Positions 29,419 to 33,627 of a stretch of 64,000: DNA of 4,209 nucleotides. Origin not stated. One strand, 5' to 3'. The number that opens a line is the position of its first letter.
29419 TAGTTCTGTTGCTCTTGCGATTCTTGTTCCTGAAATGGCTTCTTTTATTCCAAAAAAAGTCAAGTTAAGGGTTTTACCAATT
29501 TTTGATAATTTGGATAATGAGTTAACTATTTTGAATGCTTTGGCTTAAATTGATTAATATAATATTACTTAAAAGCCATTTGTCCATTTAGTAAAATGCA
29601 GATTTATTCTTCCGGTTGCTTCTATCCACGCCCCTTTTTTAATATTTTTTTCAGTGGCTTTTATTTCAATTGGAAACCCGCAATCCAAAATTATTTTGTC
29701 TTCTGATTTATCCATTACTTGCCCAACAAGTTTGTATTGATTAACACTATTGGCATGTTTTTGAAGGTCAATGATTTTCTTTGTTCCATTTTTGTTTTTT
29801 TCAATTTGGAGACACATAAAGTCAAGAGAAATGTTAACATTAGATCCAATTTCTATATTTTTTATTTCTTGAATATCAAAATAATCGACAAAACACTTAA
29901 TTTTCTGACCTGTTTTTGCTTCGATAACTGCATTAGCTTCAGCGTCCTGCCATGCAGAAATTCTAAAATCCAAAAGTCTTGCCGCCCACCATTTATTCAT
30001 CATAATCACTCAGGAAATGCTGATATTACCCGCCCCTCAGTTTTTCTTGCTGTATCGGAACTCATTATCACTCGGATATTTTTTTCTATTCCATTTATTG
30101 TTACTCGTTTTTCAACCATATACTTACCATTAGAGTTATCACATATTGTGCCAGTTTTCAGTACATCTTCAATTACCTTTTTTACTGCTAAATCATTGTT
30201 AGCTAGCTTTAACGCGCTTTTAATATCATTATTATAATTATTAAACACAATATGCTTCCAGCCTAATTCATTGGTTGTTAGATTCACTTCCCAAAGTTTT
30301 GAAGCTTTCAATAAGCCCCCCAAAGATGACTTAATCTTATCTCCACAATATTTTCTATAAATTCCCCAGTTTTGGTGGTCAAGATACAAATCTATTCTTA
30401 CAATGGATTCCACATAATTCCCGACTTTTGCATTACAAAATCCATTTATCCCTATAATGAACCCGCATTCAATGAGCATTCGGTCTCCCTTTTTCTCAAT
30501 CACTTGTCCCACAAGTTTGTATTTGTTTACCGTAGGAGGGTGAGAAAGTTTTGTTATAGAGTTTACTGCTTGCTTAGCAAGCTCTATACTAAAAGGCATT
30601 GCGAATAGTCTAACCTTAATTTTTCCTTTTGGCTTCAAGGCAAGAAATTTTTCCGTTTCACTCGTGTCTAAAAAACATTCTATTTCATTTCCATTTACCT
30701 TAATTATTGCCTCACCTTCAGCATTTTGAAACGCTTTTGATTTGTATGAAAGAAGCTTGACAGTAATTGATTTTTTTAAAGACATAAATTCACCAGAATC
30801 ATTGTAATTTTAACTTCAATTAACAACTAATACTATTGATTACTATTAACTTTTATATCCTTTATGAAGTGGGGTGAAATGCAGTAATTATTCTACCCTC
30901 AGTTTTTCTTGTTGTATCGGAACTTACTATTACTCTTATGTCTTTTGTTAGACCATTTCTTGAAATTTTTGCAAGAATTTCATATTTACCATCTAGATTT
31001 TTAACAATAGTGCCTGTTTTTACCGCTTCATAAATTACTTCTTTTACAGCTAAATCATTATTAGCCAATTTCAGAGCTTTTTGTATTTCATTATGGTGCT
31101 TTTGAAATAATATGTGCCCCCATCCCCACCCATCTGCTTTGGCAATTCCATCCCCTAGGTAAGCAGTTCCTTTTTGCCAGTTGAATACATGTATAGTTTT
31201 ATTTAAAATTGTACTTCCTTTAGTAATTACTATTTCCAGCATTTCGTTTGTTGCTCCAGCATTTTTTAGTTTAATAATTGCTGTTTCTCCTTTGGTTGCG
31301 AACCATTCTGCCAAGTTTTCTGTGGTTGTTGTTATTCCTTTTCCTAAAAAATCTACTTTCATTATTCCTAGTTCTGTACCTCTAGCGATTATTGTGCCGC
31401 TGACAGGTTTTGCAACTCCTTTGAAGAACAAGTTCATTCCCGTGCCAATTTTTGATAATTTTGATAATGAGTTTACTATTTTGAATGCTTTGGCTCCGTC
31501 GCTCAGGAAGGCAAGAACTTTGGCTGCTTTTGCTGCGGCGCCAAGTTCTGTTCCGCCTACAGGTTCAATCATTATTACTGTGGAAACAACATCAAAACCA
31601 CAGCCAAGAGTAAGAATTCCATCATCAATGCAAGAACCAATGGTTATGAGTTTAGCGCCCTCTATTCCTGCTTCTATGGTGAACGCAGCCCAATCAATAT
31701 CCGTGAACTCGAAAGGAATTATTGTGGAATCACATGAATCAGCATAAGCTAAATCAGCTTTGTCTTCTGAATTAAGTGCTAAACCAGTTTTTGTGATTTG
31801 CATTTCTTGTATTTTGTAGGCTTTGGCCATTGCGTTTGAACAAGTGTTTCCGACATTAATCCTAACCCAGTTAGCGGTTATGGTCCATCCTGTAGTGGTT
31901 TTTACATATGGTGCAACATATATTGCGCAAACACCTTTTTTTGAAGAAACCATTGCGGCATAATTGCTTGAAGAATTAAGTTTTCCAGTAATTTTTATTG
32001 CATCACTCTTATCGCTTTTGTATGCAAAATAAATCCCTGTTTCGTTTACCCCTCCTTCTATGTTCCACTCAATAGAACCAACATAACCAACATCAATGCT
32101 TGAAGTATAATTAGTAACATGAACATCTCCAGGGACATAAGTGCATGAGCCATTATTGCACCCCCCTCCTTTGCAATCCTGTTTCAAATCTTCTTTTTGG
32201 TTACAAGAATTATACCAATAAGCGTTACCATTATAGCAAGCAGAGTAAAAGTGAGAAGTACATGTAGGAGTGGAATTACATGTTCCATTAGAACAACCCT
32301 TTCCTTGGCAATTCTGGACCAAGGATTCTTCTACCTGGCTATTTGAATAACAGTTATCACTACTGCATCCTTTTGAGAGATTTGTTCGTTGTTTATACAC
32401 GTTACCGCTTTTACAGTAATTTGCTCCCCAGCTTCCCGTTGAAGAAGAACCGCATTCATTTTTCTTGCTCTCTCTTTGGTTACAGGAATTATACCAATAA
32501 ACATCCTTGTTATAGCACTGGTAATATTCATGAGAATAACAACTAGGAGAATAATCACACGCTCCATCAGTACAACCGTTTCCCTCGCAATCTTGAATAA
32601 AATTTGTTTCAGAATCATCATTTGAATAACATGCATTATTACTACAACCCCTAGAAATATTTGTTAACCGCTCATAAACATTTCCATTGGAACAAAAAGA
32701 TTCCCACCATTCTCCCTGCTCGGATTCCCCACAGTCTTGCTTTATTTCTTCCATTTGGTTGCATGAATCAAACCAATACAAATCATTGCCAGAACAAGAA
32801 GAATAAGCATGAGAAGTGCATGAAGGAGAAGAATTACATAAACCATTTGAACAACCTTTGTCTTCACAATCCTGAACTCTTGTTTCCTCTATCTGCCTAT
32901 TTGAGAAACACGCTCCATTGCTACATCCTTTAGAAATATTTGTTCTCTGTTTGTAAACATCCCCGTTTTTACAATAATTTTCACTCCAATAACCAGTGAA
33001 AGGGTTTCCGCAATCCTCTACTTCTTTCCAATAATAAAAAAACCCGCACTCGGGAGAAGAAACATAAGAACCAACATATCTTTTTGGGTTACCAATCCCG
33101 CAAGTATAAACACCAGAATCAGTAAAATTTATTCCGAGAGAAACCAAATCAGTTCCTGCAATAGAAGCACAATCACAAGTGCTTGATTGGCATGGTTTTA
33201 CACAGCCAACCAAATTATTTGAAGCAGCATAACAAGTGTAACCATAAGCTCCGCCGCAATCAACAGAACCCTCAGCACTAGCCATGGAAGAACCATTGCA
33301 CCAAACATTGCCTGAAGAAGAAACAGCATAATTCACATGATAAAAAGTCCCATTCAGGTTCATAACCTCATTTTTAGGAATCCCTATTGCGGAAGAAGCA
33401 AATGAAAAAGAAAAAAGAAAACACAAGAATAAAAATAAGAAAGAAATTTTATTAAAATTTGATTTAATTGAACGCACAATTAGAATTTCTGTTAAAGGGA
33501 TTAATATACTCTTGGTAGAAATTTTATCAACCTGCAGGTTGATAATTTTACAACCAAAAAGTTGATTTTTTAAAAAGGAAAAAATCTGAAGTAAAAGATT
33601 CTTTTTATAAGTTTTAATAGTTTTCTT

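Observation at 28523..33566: Polymorphic toxin-immunity locus with orphan tip cassettes in a DPANN-type archaeon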

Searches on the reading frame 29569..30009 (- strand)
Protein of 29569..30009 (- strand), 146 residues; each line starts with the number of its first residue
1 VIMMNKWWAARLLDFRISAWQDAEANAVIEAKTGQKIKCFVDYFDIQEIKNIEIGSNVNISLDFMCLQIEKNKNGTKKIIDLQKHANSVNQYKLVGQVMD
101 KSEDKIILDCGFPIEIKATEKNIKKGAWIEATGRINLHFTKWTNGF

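Call 3: search_protein_families(library=pfam, proteins=[window:29569-30009:-], max_evalue=1)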
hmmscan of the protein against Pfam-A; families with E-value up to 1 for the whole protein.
window:29569-30009:- (146 aa): 2 families
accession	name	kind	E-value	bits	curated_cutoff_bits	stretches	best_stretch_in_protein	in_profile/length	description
PF10816.13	DUF2760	-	0.012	15.9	25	1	10-68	16-77/124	Domain of unknown function (DUF2760)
PF22706.1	Tex_central_region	-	0.16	12.4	27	1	14-49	47-82/178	Tex central region-like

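Call 4: search_protein_families(library=ncbifam, proteins=[window:29569-30009:-], max_evalue=1)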
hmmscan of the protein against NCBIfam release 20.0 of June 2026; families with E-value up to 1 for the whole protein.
window:29569-30009:- (146 aa): 1 family
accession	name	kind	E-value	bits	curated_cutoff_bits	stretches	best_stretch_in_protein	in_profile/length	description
NF008845.0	PRK11883.1-5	equivalog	0.026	12.8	560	1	18-81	268-332/468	protoporphyrinogen oxidase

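Call 14: find_homologous_proteins(query=window:29572-30009:-)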
Query window:29572-30009:- (146 aa): 2 proteins with E <= 0.001 among 13 candidates.
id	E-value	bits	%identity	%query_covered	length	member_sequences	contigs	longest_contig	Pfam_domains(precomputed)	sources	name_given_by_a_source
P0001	3.3e-91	321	100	99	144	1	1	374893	-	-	-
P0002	1.1e-48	183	61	94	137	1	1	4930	-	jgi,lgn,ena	-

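Call 15: find_encoding_contigs(protein=P0002, flank=5000)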
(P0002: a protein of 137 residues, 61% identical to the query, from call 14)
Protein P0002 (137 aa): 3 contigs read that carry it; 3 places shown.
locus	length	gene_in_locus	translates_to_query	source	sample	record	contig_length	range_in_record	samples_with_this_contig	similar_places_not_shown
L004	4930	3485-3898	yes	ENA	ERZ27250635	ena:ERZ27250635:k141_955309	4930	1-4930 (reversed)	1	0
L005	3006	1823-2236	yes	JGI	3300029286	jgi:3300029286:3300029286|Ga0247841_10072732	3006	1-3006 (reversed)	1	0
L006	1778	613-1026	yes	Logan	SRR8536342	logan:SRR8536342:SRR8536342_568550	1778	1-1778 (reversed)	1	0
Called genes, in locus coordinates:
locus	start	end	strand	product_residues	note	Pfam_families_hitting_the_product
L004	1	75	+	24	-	?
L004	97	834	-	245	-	-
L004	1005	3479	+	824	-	-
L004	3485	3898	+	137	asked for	-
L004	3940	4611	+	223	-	PF04893:Yip1 (weak)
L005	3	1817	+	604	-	?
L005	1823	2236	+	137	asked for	-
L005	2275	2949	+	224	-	PF04893:Yip1 (weak)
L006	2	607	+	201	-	?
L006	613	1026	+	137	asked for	-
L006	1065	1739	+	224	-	PF04893:Yip1 (weak)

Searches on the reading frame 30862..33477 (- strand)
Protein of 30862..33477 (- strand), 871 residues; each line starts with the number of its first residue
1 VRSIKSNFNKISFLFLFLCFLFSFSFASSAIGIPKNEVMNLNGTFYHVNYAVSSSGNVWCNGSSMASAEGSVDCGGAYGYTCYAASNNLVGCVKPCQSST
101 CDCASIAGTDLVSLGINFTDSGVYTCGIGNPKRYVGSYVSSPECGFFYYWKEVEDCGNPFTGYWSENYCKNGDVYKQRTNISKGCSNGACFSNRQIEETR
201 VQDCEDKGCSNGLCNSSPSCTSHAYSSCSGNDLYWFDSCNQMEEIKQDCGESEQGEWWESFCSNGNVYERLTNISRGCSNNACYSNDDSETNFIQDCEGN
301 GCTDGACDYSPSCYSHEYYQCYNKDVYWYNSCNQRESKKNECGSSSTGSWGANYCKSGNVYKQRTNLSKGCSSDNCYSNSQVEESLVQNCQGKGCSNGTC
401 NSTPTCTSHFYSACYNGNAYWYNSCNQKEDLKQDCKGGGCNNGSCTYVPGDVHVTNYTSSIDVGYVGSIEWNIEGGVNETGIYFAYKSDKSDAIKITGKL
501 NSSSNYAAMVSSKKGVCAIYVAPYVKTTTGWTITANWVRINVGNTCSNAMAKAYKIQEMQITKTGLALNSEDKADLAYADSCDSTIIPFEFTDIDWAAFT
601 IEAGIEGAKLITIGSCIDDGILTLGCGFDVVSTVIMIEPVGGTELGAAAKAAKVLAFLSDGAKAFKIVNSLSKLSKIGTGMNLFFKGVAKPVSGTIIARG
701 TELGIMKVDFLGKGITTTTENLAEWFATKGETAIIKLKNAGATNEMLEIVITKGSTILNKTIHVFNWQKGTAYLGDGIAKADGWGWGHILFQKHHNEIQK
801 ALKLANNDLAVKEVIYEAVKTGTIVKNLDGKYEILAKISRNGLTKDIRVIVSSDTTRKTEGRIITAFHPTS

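Call 3: search_protein_families(library=pfam, proteins=[window:30862-33477:-], max_evalue=1)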
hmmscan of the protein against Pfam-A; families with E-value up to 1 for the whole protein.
window:30862-33477:- (871 aa): 0 families

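Call 4: search_protein_families(library=ncbifam, proteins=[window:30862-33477:-], max_evalue=1)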
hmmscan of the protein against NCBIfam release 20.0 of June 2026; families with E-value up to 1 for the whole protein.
window:30862-33477:- (871 aa): 1 family
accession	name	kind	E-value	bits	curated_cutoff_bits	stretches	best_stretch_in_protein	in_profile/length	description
NF005329.0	PRK06853.2-4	equivalog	0.64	10.2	267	0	52-122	91-161/175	indolepyruvate oxidoreductase subunit beta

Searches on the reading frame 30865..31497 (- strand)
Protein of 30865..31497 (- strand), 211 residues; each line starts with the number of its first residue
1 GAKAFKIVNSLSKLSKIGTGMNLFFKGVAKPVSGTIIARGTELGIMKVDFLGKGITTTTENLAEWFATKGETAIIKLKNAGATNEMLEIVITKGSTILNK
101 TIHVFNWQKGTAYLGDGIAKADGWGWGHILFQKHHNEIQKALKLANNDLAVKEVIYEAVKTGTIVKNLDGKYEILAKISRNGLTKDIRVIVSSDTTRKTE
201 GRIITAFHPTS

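Call 20: search_protein_representatives(alignment_id=A1)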
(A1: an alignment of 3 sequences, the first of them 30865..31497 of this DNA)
Query: 3 sequences, 209 profile positions. Proteins with E-value up to 0.001 (for the whole library): 55; up to 1e-10: 24; up to 1e-30: 7. The best 55 are listed.
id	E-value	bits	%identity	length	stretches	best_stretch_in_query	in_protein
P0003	1.2e-93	328.7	-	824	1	1-206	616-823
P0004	1.6e-92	325.0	-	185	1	22-209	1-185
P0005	4.5e-67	241.8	-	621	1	2-205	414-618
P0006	4.9e-48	179.7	-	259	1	74-207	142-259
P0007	7.5e-40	152.9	-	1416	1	6-206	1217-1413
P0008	1.0e-39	152.5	-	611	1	11-207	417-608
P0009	4.7e-34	134.0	-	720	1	5-206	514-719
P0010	5.4e-27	110.9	-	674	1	7-206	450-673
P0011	5.6e-20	88.0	-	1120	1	2-207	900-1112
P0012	1.4e-19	86.7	-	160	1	69-206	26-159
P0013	3.0e-18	82.4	-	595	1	3-158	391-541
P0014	3.1e-16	75.8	-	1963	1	108-207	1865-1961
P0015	8.0e-15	71.2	-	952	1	7-207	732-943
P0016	1.1e-14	70.7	-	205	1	59-207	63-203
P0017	3.6e-14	69.0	-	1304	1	119-207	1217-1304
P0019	1.2e-13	67.4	-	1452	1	119-206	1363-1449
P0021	2.6e-12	62.9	-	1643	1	117-206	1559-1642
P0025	2.6e-11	59.7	-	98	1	119-206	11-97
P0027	1.4e-10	57.3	-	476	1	108-207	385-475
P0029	5.2e-10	55.4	-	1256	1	118-191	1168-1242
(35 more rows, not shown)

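Call 26: search_protein_families(library=pfam, proteins=[P0007, P0014, P0017, P0019, P0021, P0029, P0027], max_evalue=0.01)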
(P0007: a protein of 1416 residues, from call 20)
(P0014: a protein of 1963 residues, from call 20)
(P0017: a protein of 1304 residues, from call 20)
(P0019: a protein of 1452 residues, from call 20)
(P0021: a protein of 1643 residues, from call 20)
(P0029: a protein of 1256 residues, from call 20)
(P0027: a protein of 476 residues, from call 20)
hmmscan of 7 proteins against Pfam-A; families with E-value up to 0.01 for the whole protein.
P0007 (1416 aa): 1 family
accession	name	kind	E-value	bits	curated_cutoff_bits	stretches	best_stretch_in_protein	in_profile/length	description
PF10633.15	NPCBM_assoc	-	3.2e-12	46.9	24.4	1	463-536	2-75/78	NPCBM-associated, NEW3 domain of alpha-galactosidase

P0014 (1963 aa): 12 families
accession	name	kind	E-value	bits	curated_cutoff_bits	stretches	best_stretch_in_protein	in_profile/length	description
PF13620.12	CarboxypepD_reg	-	2.3e-45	153.3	32.3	5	662-720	2-61/82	Carboxypeptidase regulatory-like domain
PF07210.18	DUF1416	-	8.5e-24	83.7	23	3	653-714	13-73/97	Protein of unknown function (DUF1416)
PF17210.9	SdrD_B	-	2.4e-19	70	29.7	3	668-714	18-65/112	SdrD B-like domain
PF13715.12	CarbopepD_reg_2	-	2.2e-18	66.5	32.2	0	663-721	2-58/88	CarboxypepD_reg-like domain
PF11974.14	bMG3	-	2.2e-16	60.1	34.9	0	589-622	26-59/103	Bacterial alpha-2-macroglobulin MG3 domain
PF20598.4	DUF6795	-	1.2e-10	42.1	27.4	0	833-876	4-50/103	Domain of unknown function (DUF6795)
PF02369.22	Big_1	-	2.4e-10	40.8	34.9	0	742-786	17-64/93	Bacterial Ig-like domain (group 1)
PF15976.11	CooC_C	-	2.2e-09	37.6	29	0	737-810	10-75/93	CS1-pili formation C-terminal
PF25020.1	TTR_TEN1-4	-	4.7e-06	26.9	27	0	742-791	5-52/86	Teneurin TTR-like domain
PF17789.7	MG4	-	5.3e-06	27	24.7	0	1325-1359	21-58/95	Macroglobulin domain MG4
PF00775.27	Dioxygenase_C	-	1.3e-05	25.1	27.3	0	737-766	23-52/182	Dioxygenase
PF17936.7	Big_6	-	0.0033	18.1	27.6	0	924-961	17-54/83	Bacterial Ig domain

P0017 (1304 aa): 2 families
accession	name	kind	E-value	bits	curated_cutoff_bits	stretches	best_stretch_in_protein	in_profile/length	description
PF18884.5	TSP3_bac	-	1.5e-05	25.2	25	1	722-741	1-20/22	Bacterial TSP3 repeat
PF02369.22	Big_1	-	9.7e-05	22.8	34.9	0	562-607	16-64/93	Bacterial Ig-like domain (group 1)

P0019 (1452 aa): 4 families
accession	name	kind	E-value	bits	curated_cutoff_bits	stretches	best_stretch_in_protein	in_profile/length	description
PF13620.12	CarboxypepD_reg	-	6.2e-27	94.2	32.3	3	409-468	1-60/82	Carboxypeptidase regulatory-like domain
PF17210.9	SdrD_B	-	7.5e-15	55.5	29.7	2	500-546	20-66/112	SdrD B-like domain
PF13715.12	CarbopepD_reg_2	-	1.1e-12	48.2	32.2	0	441-468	28-56/88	CarboxypepD_reg-like domain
PF11974.14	bMG3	-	2.1e-11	44.1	34.9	0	584-617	26-59/103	Bacterial alpha-2-macroglobulin MG3 domain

P0021 (1643 aa): 18 families
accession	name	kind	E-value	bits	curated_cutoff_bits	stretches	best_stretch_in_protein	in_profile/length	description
PF13620.12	CarboxypepD_reg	-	3.4e-49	165.5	32.3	5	455-512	1-59/82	Carboxypeptidase regulatory-like domain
PF13715.12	CarbopepD_reg_2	-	5.5e-18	65.2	32.2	1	456-512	1-55/88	CarboxypepD_reg-like domain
PF17210.9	SdrD_B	-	5.4e-17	62.4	29.7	2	637-692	20-75/112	SdrD B-like domain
PF07210.18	DUF1416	-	9.3e-17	61.2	23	2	622-694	15-86/97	Protein of unknown function (DUF1416)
PF02369.22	Big_1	-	4.1e-16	59.3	34.9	2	365-420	20-80/93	Bacterial Ig-like domain (group 1)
PF11974.14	bMG3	-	1.1e-13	51.5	34.9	0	374-410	24-61/103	Bacterial alpha-2-macroglobulin MG3 domain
PF15976.11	CooC_C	-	3.1e-07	30.8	29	0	449-512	12-69/93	CS1-pili formation C-terminal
PF20598.4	DUF6795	-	4.6e-07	30.5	27.4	0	457-508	2-55/103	Domain of unknown function (DUF6795)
PF08400.16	phage_tail_N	-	1.1e-06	29.1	26.6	0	365-436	4-71/134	Prophage tail fibre N-terminal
PF23194.1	NOMO_5th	-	1.4e-06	29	27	0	644-681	19-57/89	NOMO fifth transthyretin-like domain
PF17802.7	SpaA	-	1.5e-06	28.7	23.1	0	638-679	13-57/91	Prealbumin-like fold domain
PF17936.7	Big_6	-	9.9e-06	26.2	27.6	0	640-674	21-55/83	Bacterial Ig domain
PF01060.29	TTR-52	-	0.0001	23.3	24.9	0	374-413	7-50/79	Transthyretin-like family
PF25020.1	TTR_TEN1-4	-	0.00055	20.3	27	0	629-675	9-53/86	Teneurin TTR-like domain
PF18884.5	TSP3_bac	-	0.0016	18.7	25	1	1021-1039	1-19/22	Bacterial TSP3 repeat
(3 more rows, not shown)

P0029 (1256 aa): 2 families
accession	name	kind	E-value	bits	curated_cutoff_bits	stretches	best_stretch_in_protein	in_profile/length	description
PF07705.17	CARDB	-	1.5e-10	41.6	22.7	1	196-296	3-100/101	CARDB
PF18884.5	TSP3_bac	-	0.00043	20.5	25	1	633-654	1-22/22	Bacterial TSP3 repeat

P0027 (476 aa): 0 families

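Call 63: find_related_loci(query=window:30865-31497:-, collection=genome_contigs, flank=3000)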
Query window:30865-31497:- (211 aa) in genome_contigs; peptide patterns used: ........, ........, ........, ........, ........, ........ (x = any residue, [..] = any of these).
117 stretches matched a pattern, but none encodes a relative of the query by tblastn (E <= 1e-3).

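Call 82: find_encoding_contigs(protein=P0014, flank=4000, max_places=2)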
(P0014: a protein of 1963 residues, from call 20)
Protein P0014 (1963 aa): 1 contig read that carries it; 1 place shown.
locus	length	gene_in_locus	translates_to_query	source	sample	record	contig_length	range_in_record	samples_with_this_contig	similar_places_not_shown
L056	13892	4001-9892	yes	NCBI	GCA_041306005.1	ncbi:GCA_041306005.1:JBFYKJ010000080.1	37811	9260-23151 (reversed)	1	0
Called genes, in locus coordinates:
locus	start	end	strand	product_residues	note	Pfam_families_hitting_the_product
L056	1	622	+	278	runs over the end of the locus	PF25213:HVO_A0261_N, PF08350:FilR1_middle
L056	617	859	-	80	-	-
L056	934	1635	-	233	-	PF01936:NYN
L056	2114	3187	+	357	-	PF01966:HD, PF19276:HD_assoc_2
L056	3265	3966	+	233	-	-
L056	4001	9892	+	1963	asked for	PF22904:NOMO1-like_2nd (faint), PF00775:Dioxygenase_C (faint), PF02369:Big_1 (faint), PF07210:DUF1416 (faint), PF11974:bMG3 (faint), PF13620:CarboxypepD_reg (weak), PF13620:CarboxypepD_reg, PF13620:CarboxypepD_reg, +6 more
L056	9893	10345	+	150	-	-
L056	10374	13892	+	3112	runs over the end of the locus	PF00082:Peptidase_S8, PF11617:Cu-binding_MopE, PF07705:CARDB (weak), PF11617:Cu-binding_MopE, PF13385:Laminin_G_3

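Call 83: find_encoding_contigs(protein=P0025, flank=5000, max_places=2)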
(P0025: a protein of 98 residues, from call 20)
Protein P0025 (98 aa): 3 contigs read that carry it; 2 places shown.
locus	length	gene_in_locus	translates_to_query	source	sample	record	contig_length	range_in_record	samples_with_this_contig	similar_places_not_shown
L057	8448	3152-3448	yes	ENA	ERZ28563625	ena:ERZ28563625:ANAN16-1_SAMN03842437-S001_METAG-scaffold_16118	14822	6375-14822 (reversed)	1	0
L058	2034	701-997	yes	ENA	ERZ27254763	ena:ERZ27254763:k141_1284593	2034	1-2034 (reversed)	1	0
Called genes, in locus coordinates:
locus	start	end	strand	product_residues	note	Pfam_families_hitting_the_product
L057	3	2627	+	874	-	?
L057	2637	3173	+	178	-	-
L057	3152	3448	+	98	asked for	-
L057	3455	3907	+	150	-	-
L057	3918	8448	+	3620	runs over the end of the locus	-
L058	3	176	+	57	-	?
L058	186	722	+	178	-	-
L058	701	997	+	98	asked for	-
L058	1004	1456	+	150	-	-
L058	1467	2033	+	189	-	?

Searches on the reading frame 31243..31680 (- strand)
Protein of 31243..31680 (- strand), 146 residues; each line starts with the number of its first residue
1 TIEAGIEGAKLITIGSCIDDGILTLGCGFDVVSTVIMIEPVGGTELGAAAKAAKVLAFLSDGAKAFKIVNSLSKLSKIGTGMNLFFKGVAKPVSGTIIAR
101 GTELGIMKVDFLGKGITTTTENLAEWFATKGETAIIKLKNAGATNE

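Call 73: find_related_loci(query=window:31243-31680:-, collection=metagenome_contigs, flank=5000)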
Query window:31243-31680:- (146 aa) in metagenome_contigs; peptide patterns used: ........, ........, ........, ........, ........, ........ (x = any residue, [..] = any of these).
599 stretches matched a pattern, but none encodes a relative of the query by tblastn (E <= 1e-3).
